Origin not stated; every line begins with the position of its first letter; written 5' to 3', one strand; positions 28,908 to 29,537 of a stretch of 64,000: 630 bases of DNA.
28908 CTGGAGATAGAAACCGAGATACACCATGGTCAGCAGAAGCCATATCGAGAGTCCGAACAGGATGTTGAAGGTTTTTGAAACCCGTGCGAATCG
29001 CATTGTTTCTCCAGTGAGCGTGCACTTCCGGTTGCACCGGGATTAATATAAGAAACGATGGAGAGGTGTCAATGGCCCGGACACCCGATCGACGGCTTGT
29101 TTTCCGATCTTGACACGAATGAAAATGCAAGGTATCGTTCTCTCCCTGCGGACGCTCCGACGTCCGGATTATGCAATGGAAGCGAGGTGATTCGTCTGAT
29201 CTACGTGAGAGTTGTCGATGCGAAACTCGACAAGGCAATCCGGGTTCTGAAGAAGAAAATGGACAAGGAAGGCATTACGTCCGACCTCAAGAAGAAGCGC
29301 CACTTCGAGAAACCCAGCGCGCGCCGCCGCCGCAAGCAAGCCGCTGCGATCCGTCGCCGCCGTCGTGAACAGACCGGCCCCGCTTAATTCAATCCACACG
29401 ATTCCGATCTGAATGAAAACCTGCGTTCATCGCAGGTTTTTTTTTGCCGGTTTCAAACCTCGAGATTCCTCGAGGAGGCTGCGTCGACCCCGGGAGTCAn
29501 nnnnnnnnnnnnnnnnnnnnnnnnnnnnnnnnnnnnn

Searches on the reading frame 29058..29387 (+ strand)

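Call 69: search_protein_families(library=pfam, proteins=[window:29058-29387:+], max_evalue=0.001)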
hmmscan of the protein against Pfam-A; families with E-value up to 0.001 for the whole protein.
window:29058-29387:+ (109 aa): 1 family
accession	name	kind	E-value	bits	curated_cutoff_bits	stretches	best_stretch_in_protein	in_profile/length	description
PF01165.25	Ribosomal_S21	-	1.2e-15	57.4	27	1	50-102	2-55/55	Ribosomal protein S21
